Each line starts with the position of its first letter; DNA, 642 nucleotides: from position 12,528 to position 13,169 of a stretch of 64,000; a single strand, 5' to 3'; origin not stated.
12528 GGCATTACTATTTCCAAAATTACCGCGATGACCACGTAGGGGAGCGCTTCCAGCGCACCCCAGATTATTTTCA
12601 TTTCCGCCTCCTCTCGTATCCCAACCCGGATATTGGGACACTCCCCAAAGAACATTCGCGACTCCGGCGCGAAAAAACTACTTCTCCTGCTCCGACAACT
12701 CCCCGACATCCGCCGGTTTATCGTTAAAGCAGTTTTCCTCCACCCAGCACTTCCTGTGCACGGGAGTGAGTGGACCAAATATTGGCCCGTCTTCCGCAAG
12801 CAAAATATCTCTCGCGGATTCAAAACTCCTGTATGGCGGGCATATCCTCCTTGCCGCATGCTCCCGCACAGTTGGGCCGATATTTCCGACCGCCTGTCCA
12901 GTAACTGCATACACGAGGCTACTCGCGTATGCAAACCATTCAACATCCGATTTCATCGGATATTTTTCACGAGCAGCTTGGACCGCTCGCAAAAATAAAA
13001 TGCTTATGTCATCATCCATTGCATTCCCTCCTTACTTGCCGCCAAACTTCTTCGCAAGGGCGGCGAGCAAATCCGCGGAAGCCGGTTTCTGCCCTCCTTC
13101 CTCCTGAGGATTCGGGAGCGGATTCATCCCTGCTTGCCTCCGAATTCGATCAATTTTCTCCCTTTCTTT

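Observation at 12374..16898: GC-rich block of six consecutive minus-strand genes with no recognisable homology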

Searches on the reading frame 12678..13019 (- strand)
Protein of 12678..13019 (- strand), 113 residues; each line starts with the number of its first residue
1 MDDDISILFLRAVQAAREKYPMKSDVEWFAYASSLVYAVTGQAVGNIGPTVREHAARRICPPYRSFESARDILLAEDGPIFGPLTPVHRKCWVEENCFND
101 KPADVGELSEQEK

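Call 7: search_protein_families(library=pfam, proteins=[window:12678-13019:-], max_evalue=1)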
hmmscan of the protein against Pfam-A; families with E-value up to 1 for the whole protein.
window:12678-13019:- (113 aa): 1 family
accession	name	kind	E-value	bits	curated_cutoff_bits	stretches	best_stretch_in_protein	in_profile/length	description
PF14446.12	Prok-RING_1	-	0.12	12.7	29.1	1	85-101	28-45/54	Prokaryotic RING finger family 1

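Call 8: search_protein_families(library=padloc, proteins=[window:12678-13019:-], max_evalue=1)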
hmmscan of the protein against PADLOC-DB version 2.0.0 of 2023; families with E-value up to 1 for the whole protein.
window:12678-13019:- (113 aa): 0 families

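Call 9: search_protein_families(library=phrogs, proteins=[window:12678-13019:-], max_evalue=1)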
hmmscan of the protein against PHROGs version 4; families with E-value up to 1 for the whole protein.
window:12678-13019:- (113 aa): 1 family
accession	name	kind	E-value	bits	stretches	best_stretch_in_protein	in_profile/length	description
phrog_20790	-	unknown function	0.15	13.3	0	93-106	8-21/71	-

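Call 15: find_encoding_contigs(protein=window:12678-13019:-, flank=10000, max_places=10)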
Protein window:12678-13019:- (113 aa): 4 contigs read that carry it; 4 places shown.
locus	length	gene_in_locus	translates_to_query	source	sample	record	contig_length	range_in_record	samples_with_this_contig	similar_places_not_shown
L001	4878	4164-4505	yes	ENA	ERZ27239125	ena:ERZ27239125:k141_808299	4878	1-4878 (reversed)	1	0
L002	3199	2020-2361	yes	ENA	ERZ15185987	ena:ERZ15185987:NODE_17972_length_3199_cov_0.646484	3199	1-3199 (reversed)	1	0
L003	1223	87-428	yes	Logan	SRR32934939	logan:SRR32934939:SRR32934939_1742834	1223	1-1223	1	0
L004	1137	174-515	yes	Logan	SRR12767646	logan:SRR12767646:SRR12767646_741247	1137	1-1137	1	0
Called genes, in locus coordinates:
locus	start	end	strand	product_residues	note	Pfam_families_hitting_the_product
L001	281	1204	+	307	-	-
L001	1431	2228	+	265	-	-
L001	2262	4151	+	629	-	-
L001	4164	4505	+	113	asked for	-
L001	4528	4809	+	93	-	-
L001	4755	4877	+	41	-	?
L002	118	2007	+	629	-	-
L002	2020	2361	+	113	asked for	-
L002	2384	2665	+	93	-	-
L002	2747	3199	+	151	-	?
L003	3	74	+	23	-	?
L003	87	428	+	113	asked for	-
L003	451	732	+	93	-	-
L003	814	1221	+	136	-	?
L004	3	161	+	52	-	?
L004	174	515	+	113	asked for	-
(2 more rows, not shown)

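Call 20: find_homologous_proteins(query=L001:2262-4151:+, max_evalue=0.001)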
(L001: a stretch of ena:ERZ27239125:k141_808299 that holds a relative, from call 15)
Query L001:2262-4151:+ (629 aa): 3 proteins with E <= 0.001 among 8000 candidates.
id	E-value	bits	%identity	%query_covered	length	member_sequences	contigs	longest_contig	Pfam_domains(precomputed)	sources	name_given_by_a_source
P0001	0.0e+0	1452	100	100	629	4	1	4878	-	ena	-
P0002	2.3e-281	953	72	94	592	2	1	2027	-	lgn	-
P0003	8.8e-211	720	69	75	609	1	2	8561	-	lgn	-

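Call 21: find_encoding_contigs(protein=P0003, flank=10000)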
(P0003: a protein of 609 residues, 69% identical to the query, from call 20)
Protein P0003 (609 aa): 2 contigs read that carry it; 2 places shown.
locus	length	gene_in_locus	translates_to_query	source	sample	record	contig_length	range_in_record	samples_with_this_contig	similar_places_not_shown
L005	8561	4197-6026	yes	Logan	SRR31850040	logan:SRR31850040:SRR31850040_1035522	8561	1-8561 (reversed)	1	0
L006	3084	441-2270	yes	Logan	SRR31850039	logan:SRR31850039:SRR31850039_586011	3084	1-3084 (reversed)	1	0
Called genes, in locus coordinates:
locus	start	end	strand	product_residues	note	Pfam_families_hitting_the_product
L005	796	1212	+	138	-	-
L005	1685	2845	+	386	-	PF09620:Cas_csx3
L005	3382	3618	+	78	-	-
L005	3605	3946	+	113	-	-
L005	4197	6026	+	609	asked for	-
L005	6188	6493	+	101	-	-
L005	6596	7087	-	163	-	-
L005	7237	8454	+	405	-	PF13173:AAA_14, PF13635:DUF4143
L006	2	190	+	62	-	?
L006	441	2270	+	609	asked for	-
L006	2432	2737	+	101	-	-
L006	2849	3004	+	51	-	-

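Call 22: find_encoding_contigs(protein=P0002, flank=10000)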
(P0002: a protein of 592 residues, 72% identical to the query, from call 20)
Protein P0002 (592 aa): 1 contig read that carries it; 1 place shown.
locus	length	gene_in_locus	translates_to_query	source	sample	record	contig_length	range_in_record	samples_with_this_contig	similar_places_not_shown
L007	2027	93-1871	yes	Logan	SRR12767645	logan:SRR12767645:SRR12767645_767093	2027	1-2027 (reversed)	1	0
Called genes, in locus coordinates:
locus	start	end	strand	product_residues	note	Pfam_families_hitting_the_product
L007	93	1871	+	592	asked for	-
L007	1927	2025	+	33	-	?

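Call 25: find_related_loci(query=P0001, collection=genome_contigs, flank=10000)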
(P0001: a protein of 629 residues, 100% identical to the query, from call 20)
Query P0001 (629 aa) in genome_contigs; peptide patterns used: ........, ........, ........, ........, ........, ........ (x = any residue, [..] = any of these).
111 stretches matched a pattern, but none encodes a relative of the query by tblastn (E <= 1e-3).

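Call 40: search_protein_representatives(alignment_id=A1)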
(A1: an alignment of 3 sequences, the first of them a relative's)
Query: 3 sequences, 599 profile positions. Proteins with E-value up to 0.001 (for the whole library): 33; up to 1e-10: 11; up to 1e-30: 5. The best 33 are listed.
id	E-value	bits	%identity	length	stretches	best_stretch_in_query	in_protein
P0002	0.0e+00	1272.1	-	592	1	8-599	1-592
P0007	3.4e-60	220.5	-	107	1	492-599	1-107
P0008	1.7e-57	211.6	-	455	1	12-443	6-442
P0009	1.6e-44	168.7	-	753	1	11-489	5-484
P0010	4.2e-41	157.4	-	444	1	6-391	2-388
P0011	1.2e-28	116.3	-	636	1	20-459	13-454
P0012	9.8e-24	100.0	-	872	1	11-541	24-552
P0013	1.4e-23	99.5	-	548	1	146-485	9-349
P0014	1.0e-19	86.8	-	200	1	164-362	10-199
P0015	3.1e-14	68.7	-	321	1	131-393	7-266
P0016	8.1e-12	60.7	-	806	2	232-361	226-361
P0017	7.5e-10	54.2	-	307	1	1-131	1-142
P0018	1.3e-09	53.4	-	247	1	1-140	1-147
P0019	1.7e-09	53.0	-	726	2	257-363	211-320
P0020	4.1e-09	51.8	-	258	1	1-149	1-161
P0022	3.6e-08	48.6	-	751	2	21-212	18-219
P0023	1.8e-07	46.4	-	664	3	31-140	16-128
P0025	3.2e-07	45.5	-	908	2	263-360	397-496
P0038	6.3e-04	34.6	-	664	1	259-354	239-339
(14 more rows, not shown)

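Call 44: search_protein_families(library=pfam, proteins=[P0008, P0009, P0011, P0012, P0013, P0016, P0019, P0022, P0023, P0025], max_evalue=0.1)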
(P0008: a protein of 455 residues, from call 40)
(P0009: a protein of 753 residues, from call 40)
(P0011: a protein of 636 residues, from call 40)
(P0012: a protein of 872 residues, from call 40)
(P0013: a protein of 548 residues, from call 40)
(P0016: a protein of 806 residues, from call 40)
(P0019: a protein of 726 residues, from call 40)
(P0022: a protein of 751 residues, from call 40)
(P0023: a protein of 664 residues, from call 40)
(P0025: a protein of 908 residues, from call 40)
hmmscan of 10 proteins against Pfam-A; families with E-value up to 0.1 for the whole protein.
P0008 (455 aa): 0 families

P0009 (753 aa): 0 families

P0011 (636 aa): 2 families
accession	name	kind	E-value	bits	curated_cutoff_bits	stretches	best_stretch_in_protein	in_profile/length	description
PF04168.17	Alpha-E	-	0.01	16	20.8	1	419-470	11-54/294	A predicted alpha-helical domain with a conserved ER motif.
PF25151.1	TPR_Trm732_C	-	0.04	14.2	27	1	415-476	34-97/159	Trm732, C-terminal TPR repeats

P0012 (872 aa): 0 families

P0013 (548 aa): 1 family
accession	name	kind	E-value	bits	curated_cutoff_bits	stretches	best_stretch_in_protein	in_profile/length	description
PF24033.1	DUF7342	-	0.023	15.1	31.6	1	233-340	39-146/150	Family of unknown function (DUF7342)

P0016 (806 aa): 2 families
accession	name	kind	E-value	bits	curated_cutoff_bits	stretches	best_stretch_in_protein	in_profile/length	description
PF11564.14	BpuJI_N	-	0.0069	16.1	25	1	416-480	34-96/278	Restriction endonuclease BpuJI - N terminal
PF00684.25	DnaJ_CXXCXGXG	-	0.0084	16.8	32.7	1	766-804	16-53/65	DnaJ central domain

P0019 (726 aa): 0 families

P0022 (751 aa): 0 families

P0023 (664 aa): 1 family
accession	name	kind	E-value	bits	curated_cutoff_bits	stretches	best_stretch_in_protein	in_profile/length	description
PF22186.1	HI1480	-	0.077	13.5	24.5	0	378-416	40-78/144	Hypothetical protein HI1480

P0025 (908 aa): 0 families

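Call 45: search_solved_structures(query=P0016, max_evalue=1)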
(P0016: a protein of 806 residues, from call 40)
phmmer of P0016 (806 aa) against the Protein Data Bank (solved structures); distinct sequences matched with E-value up to 1: 1.
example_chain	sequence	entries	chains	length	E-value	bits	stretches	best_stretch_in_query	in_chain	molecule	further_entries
1g6p_A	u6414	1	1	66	0.57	11.6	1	41-101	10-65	COLD SHOCK PROTEIN TMCSP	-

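Call 47: find_homologous_proteins(query=A4, max_evalue=0.001)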
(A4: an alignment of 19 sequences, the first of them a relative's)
Query A4 (19 sequences) (629 aa, profile of the alignment): 3 proteins with E <= 0.001 among 8000 candidates.
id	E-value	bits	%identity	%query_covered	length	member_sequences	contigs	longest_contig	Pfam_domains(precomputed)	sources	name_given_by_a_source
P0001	2.8e-169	583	100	100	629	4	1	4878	-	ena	-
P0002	2.2e-164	567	72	94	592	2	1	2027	-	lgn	-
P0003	2.2e-104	368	69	75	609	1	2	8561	-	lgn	-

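Call 49: find_encoding_contigs(protein=P0016, flank=10000)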
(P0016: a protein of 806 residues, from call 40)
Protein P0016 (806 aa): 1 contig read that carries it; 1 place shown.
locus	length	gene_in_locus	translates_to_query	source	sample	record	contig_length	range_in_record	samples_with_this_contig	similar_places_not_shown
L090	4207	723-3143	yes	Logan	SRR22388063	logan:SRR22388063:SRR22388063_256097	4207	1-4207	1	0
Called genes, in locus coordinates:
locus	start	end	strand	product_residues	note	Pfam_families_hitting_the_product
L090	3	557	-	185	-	?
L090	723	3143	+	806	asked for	-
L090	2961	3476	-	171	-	-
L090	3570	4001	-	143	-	-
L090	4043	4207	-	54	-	?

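Call 50: find_encoding_contigs(protein=P0009, flank=10000, max_places=4)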
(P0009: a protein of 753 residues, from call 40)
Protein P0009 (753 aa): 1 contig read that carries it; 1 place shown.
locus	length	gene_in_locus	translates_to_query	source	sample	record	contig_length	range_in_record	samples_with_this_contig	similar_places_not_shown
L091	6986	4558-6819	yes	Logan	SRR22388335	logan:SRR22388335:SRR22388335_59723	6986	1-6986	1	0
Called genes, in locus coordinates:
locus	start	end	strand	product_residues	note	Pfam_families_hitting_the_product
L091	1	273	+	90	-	?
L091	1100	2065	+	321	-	-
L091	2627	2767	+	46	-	-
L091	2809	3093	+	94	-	PF13518:HTH_28 (faint)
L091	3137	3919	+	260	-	PF13276:HTH_21, PF00665:rve, PF24764:rva_4 (weak), PF13683:rve_3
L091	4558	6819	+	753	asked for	-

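Call 51: find_encoding_contigs(protein=P0022, flank=10000, max_places=4)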
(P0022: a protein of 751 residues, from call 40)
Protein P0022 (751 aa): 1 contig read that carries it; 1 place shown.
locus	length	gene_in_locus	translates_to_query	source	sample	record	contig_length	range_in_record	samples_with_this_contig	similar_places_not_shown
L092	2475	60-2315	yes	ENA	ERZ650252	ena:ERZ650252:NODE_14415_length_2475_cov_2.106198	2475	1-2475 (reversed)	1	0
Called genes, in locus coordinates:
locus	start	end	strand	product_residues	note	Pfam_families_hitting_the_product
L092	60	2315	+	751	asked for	-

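Call 52: find_encoding_contigs(protein=P0018, flank=10000, max_places=4)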
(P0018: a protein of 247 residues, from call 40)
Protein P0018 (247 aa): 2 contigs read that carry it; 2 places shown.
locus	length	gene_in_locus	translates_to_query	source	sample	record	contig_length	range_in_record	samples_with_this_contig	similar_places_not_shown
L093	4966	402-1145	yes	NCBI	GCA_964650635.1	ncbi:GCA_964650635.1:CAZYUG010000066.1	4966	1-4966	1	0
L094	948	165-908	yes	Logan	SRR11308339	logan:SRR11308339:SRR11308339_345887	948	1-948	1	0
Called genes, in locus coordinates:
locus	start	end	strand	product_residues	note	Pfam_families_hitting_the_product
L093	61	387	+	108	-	-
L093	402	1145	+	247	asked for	-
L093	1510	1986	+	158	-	-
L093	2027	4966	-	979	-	?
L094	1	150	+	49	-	?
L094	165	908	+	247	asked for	-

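Call 67: predict_structure(alignment_id=A4)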
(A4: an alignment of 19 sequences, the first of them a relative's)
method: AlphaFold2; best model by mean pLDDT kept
length: 629 residues; sequences in the alignment: 19
mean_pLDDT: 84.1   pTM: 0.59
mean pLDDT of the five models: 84.1, 83.0, 82.4, 81.7, 80.7
residues with pLDDT >= 90: 325; 70-90: 208; 50-70: 60; < 50: 36
segments of 3 or more residues with pLDDT < 50: 1-11, 30-40, 605-614
pLDDT, mean of each block of 10 residues (from residue 1): 38 54 55 37 84 82 87 67 80 89 85 91 88 90 79 87 90 86 89 89 91 86 73 83 93 91 94 93 93 92 95 93 93 91 95 94 93 88 96 90 95 97 96 90 93 96 96 96 94 91 92 89 78 79 91 92 89 81 66 73 49 53 57
secondary structure, 60 per line:
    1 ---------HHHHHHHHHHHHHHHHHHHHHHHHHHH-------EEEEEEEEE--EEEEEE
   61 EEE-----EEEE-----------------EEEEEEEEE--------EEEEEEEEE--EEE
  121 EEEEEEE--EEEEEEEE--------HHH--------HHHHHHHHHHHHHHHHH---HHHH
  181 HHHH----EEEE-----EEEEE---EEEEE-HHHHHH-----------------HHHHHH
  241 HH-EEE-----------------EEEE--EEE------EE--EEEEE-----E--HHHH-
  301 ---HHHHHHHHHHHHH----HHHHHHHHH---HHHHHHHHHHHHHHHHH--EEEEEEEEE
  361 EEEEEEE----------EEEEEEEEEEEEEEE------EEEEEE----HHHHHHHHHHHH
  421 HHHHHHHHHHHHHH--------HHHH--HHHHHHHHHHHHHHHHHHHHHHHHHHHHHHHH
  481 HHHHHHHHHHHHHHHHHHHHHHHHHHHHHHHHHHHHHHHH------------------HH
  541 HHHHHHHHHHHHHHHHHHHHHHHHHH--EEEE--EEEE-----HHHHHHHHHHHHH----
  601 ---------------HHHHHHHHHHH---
elements in order: H10-36 E44-52 E55-63 E69-72 E90-98 E107-115 E118-127 E130-137 H157-173 H177-184 E189-192 E198-202 E206-210 H212-217 H235-242 E244-246 E264-267 E270-272 E283-287 H296-299 H304-316 H321-329 H333-349 E352-367 E378-392 E399-404 H409-434 H443-446 H449-520 H539-566 E569-572 E575-578 H584-596 H616-626

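Call 73: fold_search(model_id=the predicted structure, library=pdb)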
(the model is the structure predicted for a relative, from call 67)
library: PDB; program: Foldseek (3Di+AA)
matches with E <= 10: 252; with E <= 0.001: 0
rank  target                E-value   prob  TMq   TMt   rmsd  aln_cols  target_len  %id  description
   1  5okz_b                7.2e-02  0.41  0.10  0.18  14.4       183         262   12  Crystal Strucrure of the Mpp6 Exosome complex (released 2017-08-30)
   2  1k0r_A                1.9e-01  0.60  0.09  0.16  14.6       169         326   10  Crystal Structure of Mycobacterium tuberculosis NusA (released 2001-12-21)
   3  7olc_SX               2.2e-01  0.57  0.09  0.27  11.0       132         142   15  Thermophilic eukaryotic 80S ribosome at idle POST state (released 2022-01-26)
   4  3i4o_B                2.4e-01  0.80  0.08  0.45   5.1        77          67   12  Crystal Structure of Translation Initiation Factor 1 from Mycobacterium tuberculosis (released 2010-02-23)
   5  2bw3_A                2.5e-01  0.07  0.07  0.08  34.5       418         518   10  Three-dimensional structure of the Hermes DNA transposase (released 2005-07-28)
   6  3i4o_A                2.6e-01  0.80  0.08  0.45   4.9        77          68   12  Crystal Structure of Translation Initiation Factor 1 from Mycobacterium tuberculosis (released 2010-02-23)
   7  8ik0_A                3.0e-01  0.08  0.06  0.10  20.0       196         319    9  Cryo-EM structure of Stimulator of interferon genes (released 2023-05-17)
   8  3ecp_A                3.4e-01  0.08  0.07  0.09  22.2       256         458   12  Crystal Structure Of Tn5 Transposase Complexed With 5' Phosphorylated Transposon End DNA (released 2008-10-21)
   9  4dm0_A                3.7e-01  0.08  0.07  0.09  21.5       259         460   12  TN5 transposase: 20MER OUTSIDE END 2 MN complex (released 2012-02-22)
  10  6zxg_j                3.9e-01  0.41  0.08  0.29  12.2        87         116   20  Cryo-EM structure of a late human pre-40S ribosomal subunit - State H1 (released 2020-12-02)
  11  9hld_A                4.4e-01  0.08  0.06  0.08  21.6       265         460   10  TRPML1 in complex with compound 13 (released 2025-06-04)
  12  1mus_A                4.6e-01  0.08  0.08  0.10  23.4       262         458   10  crystal structure of Tn5 transposase complexed with resolved outside end DNA (released 2002-09-27)
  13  4d1q_G                4.6e-01  0.06  0.07  0.09  32.5       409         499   10  Hermes transposase bound to its terminal inverted repeat (released 2014-07-30)
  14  1ufl_A                4.8e-01  0.35  0.06  0.25  10.7        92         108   13  Crystal Structure of TT1020 from Thermus thermophilus HB8 (released 2003-11-30)
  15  4ql5_B                6.0e-01  0.51  0.08  0.44   4.4        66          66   15  Crystal structure of translation initiation factor IF-1 from Streptococcus pneumoniae TIGR4 (released 2014-07-02)
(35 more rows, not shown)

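Call 75: search_protein_families(library=ncbifam, proteins=[P0001, window:12678-13019:-], max_evalue=0.1)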
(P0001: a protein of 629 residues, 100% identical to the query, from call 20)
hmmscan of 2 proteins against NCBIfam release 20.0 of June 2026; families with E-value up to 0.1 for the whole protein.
P0001 (629 aa): 0 families

window:12678-13019:- (113 aa): 0 families

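Call 93: search_protein_families(library=pfam, proteins=[L005:1685-2845:+, L091:1100-2065:+, L093:1510-1986:+, L093:61-387:+], max_evalue=0.01)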
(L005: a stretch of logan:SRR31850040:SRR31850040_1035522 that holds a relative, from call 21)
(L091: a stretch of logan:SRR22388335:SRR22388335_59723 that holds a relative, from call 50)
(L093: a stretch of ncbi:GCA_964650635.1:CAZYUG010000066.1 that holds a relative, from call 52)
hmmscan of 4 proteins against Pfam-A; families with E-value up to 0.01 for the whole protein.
L005:1685-2845:+ (386 aa): 1 family
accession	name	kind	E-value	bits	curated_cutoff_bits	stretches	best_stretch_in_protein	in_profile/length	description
PF09620.15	Cas_csx3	-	1.8e-18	66.6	21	1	310-382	5-77/78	CRISPR-associated protein (Cas_csx3)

L091:1100-2065:+ (321 aa): 0 families

L093:1510-1986:+ (158 aa): 0 families

L093:61-387:+ (108 aa): 0 families
